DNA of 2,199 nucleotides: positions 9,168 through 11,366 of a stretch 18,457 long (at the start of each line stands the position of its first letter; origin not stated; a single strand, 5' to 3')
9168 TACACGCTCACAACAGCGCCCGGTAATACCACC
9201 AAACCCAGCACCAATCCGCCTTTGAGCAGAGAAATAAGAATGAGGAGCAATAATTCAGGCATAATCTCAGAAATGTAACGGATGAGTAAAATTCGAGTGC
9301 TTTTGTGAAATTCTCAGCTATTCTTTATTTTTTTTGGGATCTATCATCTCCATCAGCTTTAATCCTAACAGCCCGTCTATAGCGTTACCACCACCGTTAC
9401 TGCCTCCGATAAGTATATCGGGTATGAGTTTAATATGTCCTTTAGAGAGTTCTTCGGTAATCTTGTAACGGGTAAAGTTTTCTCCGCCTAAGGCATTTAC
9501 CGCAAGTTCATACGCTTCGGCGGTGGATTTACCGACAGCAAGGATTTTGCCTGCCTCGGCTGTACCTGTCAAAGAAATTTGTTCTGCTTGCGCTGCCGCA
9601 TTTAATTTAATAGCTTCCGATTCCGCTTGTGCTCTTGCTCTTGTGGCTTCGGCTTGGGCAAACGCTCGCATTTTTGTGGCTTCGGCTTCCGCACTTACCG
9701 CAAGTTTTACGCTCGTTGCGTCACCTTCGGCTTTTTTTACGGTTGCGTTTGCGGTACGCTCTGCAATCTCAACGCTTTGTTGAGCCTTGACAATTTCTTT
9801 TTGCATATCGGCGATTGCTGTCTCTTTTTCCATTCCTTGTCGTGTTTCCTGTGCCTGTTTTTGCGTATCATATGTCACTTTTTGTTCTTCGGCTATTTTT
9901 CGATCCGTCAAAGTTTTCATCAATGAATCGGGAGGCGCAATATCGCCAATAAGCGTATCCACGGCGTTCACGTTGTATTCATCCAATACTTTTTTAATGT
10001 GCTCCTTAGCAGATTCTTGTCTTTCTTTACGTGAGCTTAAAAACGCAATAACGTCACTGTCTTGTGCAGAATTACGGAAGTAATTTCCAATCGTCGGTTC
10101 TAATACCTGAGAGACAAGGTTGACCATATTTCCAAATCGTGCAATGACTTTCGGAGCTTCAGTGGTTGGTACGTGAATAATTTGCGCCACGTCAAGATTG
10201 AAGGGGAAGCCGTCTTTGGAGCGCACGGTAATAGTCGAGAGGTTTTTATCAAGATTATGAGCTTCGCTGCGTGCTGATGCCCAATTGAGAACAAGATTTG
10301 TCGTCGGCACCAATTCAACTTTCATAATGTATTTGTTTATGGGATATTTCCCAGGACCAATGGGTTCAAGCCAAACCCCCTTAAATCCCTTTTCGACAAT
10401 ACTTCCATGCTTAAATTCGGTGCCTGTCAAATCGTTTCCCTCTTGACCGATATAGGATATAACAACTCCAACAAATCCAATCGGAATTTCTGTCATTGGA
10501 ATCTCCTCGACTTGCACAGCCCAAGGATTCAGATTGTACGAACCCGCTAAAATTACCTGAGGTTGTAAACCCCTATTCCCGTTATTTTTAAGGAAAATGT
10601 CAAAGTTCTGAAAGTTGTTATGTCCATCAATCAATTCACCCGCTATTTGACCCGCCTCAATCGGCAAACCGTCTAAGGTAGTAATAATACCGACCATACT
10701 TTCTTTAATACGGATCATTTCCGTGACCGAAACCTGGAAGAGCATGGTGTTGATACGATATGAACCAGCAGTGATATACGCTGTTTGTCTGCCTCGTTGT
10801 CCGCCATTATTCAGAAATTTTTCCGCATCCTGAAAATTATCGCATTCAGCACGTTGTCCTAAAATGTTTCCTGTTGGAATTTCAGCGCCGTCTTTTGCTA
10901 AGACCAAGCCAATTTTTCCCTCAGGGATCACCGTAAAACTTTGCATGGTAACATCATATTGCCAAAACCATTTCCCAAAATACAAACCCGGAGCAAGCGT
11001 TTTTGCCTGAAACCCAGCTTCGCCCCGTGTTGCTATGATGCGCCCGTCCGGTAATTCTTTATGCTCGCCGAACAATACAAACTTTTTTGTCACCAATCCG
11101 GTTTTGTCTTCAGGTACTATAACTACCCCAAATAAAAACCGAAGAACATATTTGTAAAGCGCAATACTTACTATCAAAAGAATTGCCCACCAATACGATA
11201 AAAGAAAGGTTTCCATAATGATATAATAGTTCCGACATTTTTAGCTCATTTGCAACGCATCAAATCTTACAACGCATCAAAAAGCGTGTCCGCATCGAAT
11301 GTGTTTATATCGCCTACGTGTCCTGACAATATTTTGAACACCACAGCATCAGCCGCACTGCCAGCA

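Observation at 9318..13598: Flotillin + DUF2628 membrane-scaffold module inserted between nuoG and nuoH, in the same transcriptional string as Complex I genes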

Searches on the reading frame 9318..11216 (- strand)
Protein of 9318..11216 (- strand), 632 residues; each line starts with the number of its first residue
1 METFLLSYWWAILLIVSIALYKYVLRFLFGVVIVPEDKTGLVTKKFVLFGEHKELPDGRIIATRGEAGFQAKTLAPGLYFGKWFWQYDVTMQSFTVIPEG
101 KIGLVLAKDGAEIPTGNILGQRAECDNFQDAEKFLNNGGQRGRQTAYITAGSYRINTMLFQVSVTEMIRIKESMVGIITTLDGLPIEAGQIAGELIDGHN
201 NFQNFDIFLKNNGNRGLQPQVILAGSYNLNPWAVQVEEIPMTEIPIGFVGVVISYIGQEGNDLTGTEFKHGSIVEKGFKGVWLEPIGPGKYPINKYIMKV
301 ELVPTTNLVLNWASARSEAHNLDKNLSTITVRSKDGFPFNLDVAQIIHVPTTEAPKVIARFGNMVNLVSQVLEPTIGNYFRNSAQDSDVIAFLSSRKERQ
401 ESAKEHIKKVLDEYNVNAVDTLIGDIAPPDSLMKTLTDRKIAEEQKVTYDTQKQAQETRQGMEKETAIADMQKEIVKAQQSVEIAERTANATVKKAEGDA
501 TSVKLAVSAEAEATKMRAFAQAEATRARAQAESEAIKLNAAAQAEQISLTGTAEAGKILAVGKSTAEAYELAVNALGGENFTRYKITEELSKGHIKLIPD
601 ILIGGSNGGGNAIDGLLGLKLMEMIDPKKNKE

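Call 3: search_protein_families(library=pfam, proteins=[window:9318-11216:-], max_evalue=0.01)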
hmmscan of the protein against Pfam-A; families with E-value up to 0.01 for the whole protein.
window:9318-11216:- (632 aa): 1 family
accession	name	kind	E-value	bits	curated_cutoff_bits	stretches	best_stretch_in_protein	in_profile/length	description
PF01145.31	Band_7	-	1.3e-23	84.4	23.6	1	244-458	3-171/176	SPFH domain / Band 7 family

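Call 11: search_protein_families(library=ncbifam, proteins=[window:9318-11216:-], max_evalue=0.001)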
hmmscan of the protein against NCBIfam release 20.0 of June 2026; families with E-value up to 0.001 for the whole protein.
window:9318-11216:- (632 aa): 2 families
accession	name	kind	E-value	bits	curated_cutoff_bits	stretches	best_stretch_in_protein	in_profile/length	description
NF058507.1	FlotScfldFlot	equivalog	7.3e-05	22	700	1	449-575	267-395/477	flotillin lipid rafts scaffold protein FloT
NF007065.0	PRK09510.1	equivalog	0.00073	18.6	213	1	438-572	94-227/387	cell envelope integrity protein TolA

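Call 12: search_protein_families(library=pfam, proteins=[window:9318-11216:-], max_evalue=10)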
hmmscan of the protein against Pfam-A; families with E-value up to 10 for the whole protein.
window:9318-11216:- (632 aa): 5 families
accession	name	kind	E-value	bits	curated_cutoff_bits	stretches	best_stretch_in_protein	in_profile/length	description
PF01145.31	Band_7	-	1.3e-23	84.4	23.6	1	244-458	3-171/176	SPFH domain / Band 7 family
PF25389.2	DH_ALS2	-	0.01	16.5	31.2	1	341-448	17-123/178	ALS2, DBL homology domain (DH-domain)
PF06368.17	Met_asp_mut_E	-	0.021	13.8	26.6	1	341-481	219-360/441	Methylaspartate mutase E chain (MutE)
PF12043.14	DUF3527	-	0.11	12.4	25.9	1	384-536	41-185/349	Domain of unknown function (DUF3527)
PF24627.1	PUMA_CC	-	0.24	11.9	30.1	1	441-489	12-59/74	PUMA coiled-coil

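Call 13: find_homologous_proteins(query=window:9318-11216:-, max_evalue=1e-10)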
Query window:9318-11216:- (632 aa): 8000 proteins with E <= 1e-10 among 8000 candidates; the best 120 are listed.
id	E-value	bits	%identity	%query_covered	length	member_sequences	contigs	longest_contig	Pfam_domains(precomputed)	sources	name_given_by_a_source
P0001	0.0e+0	1400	100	100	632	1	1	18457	PF01145.32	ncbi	-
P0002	0.0e+0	1365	100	98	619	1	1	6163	PF01145.32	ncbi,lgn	-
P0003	0.0e+0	1363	100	98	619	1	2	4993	PF01145.32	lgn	-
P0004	0.0e+0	1294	91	99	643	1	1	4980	PF01145.32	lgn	-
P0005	0.0e+0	1287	90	100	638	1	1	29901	PF01145.32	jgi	jgi:uncharacterized membrane protein YqiK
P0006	0.0e+0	1285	90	100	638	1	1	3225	PF01145.32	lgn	-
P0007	0.0e+0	1285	90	100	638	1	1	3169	PF01145.32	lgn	-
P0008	0.0e+0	1283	89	100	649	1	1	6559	PF01145.32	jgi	jgi:uncharacterized membrane protein YqiK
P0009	0.0e+0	1283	90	100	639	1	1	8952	PF01145.32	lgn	-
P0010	0.0e+0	1282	90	100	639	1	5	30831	PF01145.32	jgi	jgi:uncharacterized membrane protein YqiK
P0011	0.0e+0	1281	90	100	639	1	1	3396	PF01145.32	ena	-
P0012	0.0e+0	1280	90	100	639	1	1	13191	PF01145.32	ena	-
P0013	0.0e+0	1279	90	100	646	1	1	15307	PF01145.32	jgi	jgi:uncharacterized membrane protein YqiK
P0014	0.0e+0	1273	89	100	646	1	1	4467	PF01145.32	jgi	jgi:uncharacterized membrane protein YqiK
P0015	0.0e+0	1272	91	100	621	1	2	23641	PF01145.32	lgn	-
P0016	0.0e+0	1272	90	100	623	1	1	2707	PF01145.32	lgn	-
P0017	0.0e+0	1270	89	100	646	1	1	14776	PF01145.32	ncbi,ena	-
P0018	0.0e+0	1269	91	100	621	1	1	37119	PF01145.32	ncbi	-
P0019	0.0e+0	1269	89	100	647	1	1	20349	PF01145.32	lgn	-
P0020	0.0e+0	1267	89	100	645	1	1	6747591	PF01145.32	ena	-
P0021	0.0e+0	1266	89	100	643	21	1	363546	PF01145.32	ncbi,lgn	-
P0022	0.0e+0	1266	89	100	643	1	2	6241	PF01145.32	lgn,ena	-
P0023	0.0e+0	1266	89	100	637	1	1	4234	PF01145.32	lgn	-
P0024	0.0e+0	1265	89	99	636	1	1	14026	PF01145.32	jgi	jgi:uncharacterized membrane protein YqiK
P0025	0.0e+0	1265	90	100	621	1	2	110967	PF01145.32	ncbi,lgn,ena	-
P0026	0.0e+0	1265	88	100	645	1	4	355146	PF01145.32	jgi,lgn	jgi:uncharacterized membrane protein YqiK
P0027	0.0e+0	1265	88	100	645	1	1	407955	PF01145.32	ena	-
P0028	0.0e+0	1265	89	100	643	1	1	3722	PF01145.32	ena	-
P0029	0.0e+0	1265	88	100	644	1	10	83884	PF01145.32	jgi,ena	-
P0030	0.0e+0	1264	89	100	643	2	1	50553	PF01145.32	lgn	-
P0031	0.0e+0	1264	88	100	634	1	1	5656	PF01145.32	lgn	-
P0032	0.0e+0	1263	88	100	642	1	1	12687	PF01145.32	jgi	jgi:uncharacterized membrane protein YqiK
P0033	0.0e+0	1263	89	100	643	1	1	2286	PF01145.32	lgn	-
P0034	0.0e+0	1262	89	100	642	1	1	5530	PF01145.32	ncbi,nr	ncbi:MAG: flotillin family protein [Bacteroidia bacterium]|nr:flotillin family protein [Bacteroidia 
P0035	0.0e+0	1262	88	99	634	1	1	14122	PF01145.32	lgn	-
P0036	0.0e+0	1262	89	99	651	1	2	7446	PF01145.32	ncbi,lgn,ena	ncbi:MAG: SPFH domain-containing protein [Bacteroidota bacterium]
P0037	0.0e+0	1262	89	100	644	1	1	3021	PF01145.32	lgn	-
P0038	0.0e+0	1261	87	100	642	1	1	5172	PF01145.32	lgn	-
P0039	0.0e+0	1261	88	100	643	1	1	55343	PF01145.32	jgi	-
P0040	0.0e+0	1261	89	98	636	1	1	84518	PF01145.32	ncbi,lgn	-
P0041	0.0e+0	1259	89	99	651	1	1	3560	PF01145.32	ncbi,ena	-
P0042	0.0e+0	1259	89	99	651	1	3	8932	PF01145.32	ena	-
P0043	0.0e+0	1259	89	99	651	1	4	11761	PF01145.32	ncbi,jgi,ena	-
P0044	0.0e+0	1259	87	99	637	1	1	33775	PF01145.32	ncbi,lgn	-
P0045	0.0e+0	1257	88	100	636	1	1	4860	PF01145.32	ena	-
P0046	0.0e+0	1256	89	99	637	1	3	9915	PF01145.32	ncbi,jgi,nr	ncbi:MAG TPA: SPFH domain-containing protein [Cyclobacteriaceae bacterium]|jgi:uncharacterized membr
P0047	0.0e+0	1255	87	100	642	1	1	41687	PF01145.32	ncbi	-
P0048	0.0e+0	1255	88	100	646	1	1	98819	PF01145.32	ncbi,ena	-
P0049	0.0e+0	1255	86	100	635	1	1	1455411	PF01145.32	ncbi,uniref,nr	ncbi:SPFH domain-containing protein [Chryseolinea lacunae]|uniref:Flotillin family protein n=1 Tax=C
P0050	0.0e+0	1255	88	99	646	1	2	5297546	PF01145.32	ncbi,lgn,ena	-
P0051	0.0e+0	1255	88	99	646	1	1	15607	PF01145.32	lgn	-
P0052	0.0e+0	1254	88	100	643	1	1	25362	PF01145.32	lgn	-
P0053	0.0e+0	1254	87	100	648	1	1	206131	PF01145.32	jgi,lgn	jgi:uncharacterized membrane protein YqiK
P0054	0.0e+0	1254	87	100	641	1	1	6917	PF01145.32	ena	-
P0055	0.0e+0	1254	87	100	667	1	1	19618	PF01145.32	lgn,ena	-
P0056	0.0e+0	1254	88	100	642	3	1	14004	PF01145.32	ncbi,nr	ncbi:MAG TPA: SPFH domain-containing protein [Flavobacteriales bacterium]|nr:SPFH domain-containing 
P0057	0.0e+0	1254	87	100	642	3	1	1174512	PF01145.32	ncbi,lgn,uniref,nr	ncbi:Uncharacterized membrane protein YqiK, contains Band7/PHB/SPFH domain [Chryseolinea serpens]|un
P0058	0.0e+0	1253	87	100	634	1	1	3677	PF01145.32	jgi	jgi:uncharacterized membrane protein YqiK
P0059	0.0e+0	1252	87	100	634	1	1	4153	PF01145.32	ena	-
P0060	0.0e+0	1252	88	100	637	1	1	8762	PF01145.32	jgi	jgi:uncharacterized membrane protein YqiK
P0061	0.0e+0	1252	88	100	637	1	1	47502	PF01145.32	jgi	jgi:uncharacterized membrane protein YqiK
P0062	0.0e+0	1252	87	100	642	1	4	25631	PF01145.32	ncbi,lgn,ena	-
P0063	0.0e+0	1252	87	100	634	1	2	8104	PF01145.32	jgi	jgi:uncharacterized membrane protein YqiK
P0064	0.0e+0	1251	87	100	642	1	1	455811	PF01145.32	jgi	jgi:uncharacterized membrane protein YqiK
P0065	0.0e+0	1251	88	99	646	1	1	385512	PF01145.32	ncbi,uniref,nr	ncbi:SPFH domain-containing protein [Parabacteroides sp. FAFU027]|uniref:SPFH domain-containing prot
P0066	0.0e+0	1251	88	100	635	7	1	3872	PF01145.32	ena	-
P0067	0.0e+0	1250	88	99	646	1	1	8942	PF01145.32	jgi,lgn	jgi:Uncharacterized protein conserved in bacteria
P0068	0.0e+0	1250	87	100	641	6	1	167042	PF01145.32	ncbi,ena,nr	ncbi:MAG: flotillin family protein [Saprospiraceae bacterium]|nr:flotillin family protein [Saprospir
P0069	0.0e+0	1250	87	100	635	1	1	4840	PF01145.32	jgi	jgi:uncharacterized membrane protein YqiK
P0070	0.0e+0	1250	88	99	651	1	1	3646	PF01145.32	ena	-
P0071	0.0e+0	1249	87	100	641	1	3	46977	PF01145.32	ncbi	-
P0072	0.0e+0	1249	87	100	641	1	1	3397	PF01145.32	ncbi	-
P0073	0.0e+0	1249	86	100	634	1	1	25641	PF01145.32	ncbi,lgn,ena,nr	ncbi:MAG: flotillin family protein [Bacteroidia bacterium]|nr:flotillin family protein [Bacteroidia 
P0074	0.0e+0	1248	87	100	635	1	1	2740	PF01145.32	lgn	-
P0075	0.0e+0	1247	87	100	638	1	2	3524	PF01145.32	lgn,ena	-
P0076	0.0e+0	1247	87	99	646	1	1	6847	PF01145.32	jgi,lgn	-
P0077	0.0e+0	1246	87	100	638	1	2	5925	PF01145.32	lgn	-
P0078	0.0e+0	1246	87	99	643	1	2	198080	PF01145.32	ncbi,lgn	-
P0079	0.0e+0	1246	87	100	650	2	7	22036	PF01145.32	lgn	-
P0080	0.0e+0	1245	87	100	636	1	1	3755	PF01145.32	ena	-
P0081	0.0e+0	1245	87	99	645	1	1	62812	PF01145.32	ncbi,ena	ncbi:MAG: SPFH domain-containing protein [Bacteroidota bacterium]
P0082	0.0e+0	1245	86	99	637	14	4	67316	PF01145.32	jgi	jgi:uncharacterized membrane protein YqiK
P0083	0.0e+0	1244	89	96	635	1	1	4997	PF01145.32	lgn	-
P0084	0.0e+0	1244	88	100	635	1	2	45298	PF01145.32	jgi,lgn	jgi:uncharacterized membrane protein YqiK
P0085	0.0e+0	1244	88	100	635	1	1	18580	PF01145.32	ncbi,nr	ncbi:MAG: flotillin family protein [Cyclobacteriaceae bacterium]|nr:flotillin family protein [Cyclob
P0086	0.0e+0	1244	86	100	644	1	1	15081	PF01145.32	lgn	-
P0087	0.0e+0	1244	86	100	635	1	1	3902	PF01145.32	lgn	-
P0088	0.0e+0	1244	87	100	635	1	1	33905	PF01145.32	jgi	jgi:uncharacterized membrane protein YqiK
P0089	0.0e+0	1243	87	100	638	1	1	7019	PF01145.32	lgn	-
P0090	0.0e+0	1243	87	100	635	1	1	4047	PF01145.32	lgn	-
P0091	0.0e+0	1243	86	100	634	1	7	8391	PF01145.32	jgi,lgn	jgi:uncharacterized membrane protein YqiK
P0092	0.0e+0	1243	86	99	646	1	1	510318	PF01145.32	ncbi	-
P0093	0.0e+0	1243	87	100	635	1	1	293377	PF01145.32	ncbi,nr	ncbi:MAG: flotillin family protein [Bacteroidetes bacterium]|nr:flotillin family protein [Bacteroido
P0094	0.0e+0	1243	86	100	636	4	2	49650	PF01145.32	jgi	jgi:uncharacterized membrane protein YqiK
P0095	0.0e+0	1243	86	100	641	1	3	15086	PF01145.32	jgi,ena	jgi:uncharacterized membrane protein YqiK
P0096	0.0e+0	1243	88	100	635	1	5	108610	PF01145.32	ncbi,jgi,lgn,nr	ncbi:MAG: SPFH domain-containing protein [Cyclobacteriaceae bacterium]|jgi:uncharacterized membrane 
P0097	0.0e+0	1243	88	100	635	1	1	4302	PF01145.32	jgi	-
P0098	0.0e+0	1243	85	100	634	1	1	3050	PF01145.32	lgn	-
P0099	0.0e+0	1242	85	100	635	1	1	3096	PF01145.32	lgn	-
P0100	0.0e+0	1241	87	100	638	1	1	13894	PF01145.32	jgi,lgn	-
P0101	0.0e+0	1241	87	99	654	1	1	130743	PF01145.32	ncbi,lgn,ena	-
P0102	0.0e+0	1241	86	100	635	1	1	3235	PF01145.32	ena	-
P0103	0.0e+0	1241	86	100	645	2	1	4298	PF01145.32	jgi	jgi:uncharacterized membrane protein YqiK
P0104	0.0e+0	1240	86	100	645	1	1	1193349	PF01145.32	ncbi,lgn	-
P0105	0.0e+0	1240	86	100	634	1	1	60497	PF01145.32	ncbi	ncbi:MAG: SPFH domain-containing protein [Bacteroidota bacterium]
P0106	0.0e+0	1240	86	100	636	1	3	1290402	PF01145.32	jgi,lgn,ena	jgi:uncharacterized membrane protein YqiK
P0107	0.0e+0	1240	89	98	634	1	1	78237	PF01145.32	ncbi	-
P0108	0.0e+0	1240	86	100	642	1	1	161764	PF01145.32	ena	-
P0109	0.0e+0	1240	87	100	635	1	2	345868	PF01145.32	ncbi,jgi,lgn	-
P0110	0.0e+0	1240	86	100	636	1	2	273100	PF01145.32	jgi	jgi:uncharacterized membrane protein YqiK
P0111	0.0e+0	1240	87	100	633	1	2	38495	PF01145.32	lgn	-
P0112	0.0e+0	1239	87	100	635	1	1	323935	PF01145.32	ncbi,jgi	-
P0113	0.0e+0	1239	86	100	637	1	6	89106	PF01145.32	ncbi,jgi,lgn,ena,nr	ncbi:MAG TPA: SPFH domain-containing protein [Bacteroidia bacterium]|nr:SPFH domain-containing prote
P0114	0.0e+0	1239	87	99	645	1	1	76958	PF01145.32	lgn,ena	-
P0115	0.0e+0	1239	85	100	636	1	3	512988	PF01145.32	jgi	jgi:uncharacterized membrane protein YqiK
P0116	0.0e+0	1239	86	100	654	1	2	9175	PF01145.32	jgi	jgi:uncharacterized membrane protein YqiK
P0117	0.0e+0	1239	86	100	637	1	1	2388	PF01145.32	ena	-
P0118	0.0e+0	1239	87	100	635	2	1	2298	PF01145.32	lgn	-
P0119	0.0e+0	1239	86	100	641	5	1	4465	PF01145.32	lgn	-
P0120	0.0e+0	1239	86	100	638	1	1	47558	PF01145.32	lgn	-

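Call 14: find_encoding_contigs(protein=P0049, flank=8000, max_places=2)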
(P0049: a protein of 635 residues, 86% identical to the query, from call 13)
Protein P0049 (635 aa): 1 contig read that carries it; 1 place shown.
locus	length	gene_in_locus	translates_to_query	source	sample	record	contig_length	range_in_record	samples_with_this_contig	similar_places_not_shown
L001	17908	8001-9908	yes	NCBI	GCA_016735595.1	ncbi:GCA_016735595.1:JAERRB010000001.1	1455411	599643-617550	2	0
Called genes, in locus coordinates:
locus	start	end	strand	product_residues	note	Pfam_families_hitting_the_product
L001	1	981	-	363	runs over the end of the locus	PF04773:FecR, PF16344:FecR_C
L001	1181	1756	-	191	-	PF04542:Sigma70_r2 (faint), PF08281:Sigma70_r4_2, PF04545:Sigma70_r4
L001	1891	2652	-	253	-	PF10677:DUF2490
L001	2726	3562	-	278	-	PF09828:ChrB_C, PF12833:HTH_18, PF00165:HTH_AraC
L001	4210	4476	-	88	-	-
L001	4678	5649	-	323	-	PF01965:DJ-1_PfpI (weak), PF12833:HTH_18, PF00165:HTH_AraC (weak)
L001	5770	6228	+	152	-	PF08332:CaMKII_AD (weak), PF13474:SnoaL_3, PF14534:DUF4440, PF12680:SnoaL_2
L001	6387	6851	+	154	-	PF06983:3-dmu-9_3-mt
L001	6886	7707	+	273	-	PF08713:DNA_alkylation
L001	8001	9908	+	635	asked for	PF01145:Band_7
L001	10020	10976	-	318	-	PF00149:Metallophos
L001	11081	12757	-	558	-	PF07980:SusD_RagB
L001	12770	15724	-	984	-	PF13620:CarboxypepD_reg, PF13715:CarbopepD_reg_2, PF15976:CooC_C (weak), PF07715:Plug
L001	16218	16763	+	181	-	PF07719:TPR_2 (faint), PF13424:TPR_12 (faint), PF00515:TPR_1 (faint), PF13428:TPR_14 (faint), PF13432:TPR_16 (faint), PF13181:TPR_8 (faint), PF13414:TPR_11 (faint), PF14559:TPR_19 (faint), +1 more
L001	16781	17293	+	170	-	-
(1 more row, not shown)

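Call 15: find_encoding_contigs(protein=P0065, flank=8000, max_places=2)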
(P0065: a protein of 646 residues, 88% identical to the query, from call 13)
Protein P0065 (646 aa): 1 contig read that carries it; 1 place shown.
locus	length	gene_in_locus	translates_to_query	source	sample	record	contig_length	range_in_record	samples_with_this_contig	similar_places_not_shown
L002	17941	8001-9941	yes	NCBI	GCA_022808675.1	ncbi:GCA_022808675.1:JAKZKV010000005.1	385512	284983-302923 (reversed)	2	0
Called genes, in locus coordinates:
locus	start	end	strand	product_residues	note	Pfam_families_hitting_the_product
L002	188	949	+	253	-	-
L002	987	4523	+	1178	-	PF13306:LRR_5, PF18657:YDG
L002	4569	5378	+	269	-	PF10895:DUF2715 (faint), PF13568:OMP_b-brl_2 (weak)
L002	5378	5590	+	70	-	-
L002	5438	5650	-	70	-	-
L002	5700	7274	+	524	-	PF01694:Rhomboid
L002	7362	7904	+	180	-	-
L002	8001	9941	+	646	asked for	PF01145:Band_7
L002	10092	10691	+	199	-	PF03544:TonB_C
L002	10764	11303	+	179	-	PF00186:DHFR_1, PF01872:RibD_C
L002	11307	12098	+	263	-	PF07661:MORN_2 (faint), PF03544:TonB_C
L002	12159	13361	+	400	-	-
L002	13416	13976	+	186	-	PF03352:Adenine_glyco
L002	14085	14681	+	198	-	-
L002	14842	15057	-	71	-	-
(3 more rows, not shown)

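Call 16: find_encoding_contigs(protein=P0068, flank=8000, max_places=2)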
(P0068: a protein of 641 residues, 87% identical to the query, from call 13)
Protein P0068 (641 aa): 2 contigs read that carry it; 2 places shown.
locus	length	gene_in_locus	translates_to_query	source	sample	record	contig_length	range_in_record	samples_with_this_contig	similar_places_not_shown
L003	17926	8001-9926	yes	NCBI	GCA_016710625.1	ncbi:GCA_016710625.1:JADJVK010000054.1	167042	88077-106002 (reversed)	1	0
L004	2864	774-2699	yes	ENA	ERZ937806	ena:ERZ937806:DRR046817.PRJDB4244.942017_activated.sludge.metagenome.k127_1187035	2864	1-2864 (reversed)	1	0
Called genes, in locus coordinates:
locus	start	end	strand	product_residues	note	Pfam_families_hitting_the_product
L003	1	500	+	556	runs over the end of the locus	PF13231:PMT_2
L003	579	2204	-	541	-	-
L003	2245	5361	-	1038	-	PF07719:TPR_2 (faint), PF24575:TPR_Slam (faint), PF14559:TPR_19 (faint), PF17874:TPR_MalT (faint), PF00515:TPR_1 (faint), PF25062:ARM_TT21_N (weak), PF13432:TPR_16 (weak), PF09976:TPR_21 (weak), +12 more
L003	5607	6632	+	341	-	PF01112:Asparaginase_2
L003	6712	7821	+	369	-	PF01757:Acyl_transf_3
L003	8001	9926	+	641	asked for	PF01145:Band_7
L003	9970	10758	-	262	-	PF18962:Por_Secre_tail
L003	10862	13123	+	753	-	PF13715:CarbopepD_reg_2, PF07715:Plug, PF00593:TonB_dep_Rec_b-barrel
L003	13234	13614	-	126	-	PF07853:DUF1648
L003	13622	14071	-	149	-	-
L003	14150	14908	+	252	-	PF02348:CTP_transf_3, PF12804:NTP_transf_3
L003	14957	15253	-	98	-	PF02482:Ribosomal_S30AE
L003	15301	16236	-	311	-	PF02899:Phage_int_SAM_1, PF13495:Phage_int_SAM_4 (faint), PF00589:Phage_integrase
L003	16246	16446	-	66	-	PF01165:Ribosomal_S21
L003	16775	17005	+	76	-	-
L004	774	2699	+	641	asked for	PF01145:Band_7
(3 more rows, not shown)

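Call 17: find_encoding_contigs(protein=P0005, flank=8000, max_places=2)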
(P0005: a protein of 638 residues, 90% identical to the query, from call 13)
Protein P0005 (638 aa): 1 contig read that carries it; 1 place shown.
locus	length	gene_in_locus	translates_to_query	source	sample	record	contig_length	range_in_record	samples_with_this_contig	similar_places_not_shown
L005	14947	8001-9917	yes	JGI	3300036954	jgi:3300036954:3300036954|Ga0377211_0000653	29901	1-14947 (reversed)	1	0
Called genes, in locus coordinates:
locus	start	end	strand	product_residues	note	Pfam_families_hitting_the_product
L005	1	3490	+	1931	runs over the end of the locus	PF18911:PKD_4, PF00801:PKD, PF18911:PKD_4, PF00801:PKD, PF18911:PKD_4, PF18911:PKD_4, PF18911:PKD_4, PF00801:PKD, +19 more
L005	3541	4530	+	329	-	PF00512:HisKA, PF02518:HATPase_c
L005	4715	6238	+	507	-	PF01676:Metalloenzyme, PF06415:iPGM_N, PF01663:Phosphodiest (weak)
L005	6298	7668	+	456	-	PF01546:Peptidase_M20, PF07687:M20_dimer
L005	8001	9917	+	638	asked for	PF01145:Band_7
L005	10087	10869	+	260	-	PF06167:Peptidase_M90, PF07737:ATLF (weak)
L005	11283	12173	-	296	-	PF00892:EamA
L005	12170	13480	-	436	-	PF04851:ResIII (weak), PF00270:DEAD, PF00271:Helicase_C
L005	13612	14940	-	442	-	PF05649:Peptidase_M13_N, PF01431:Peptidase_M13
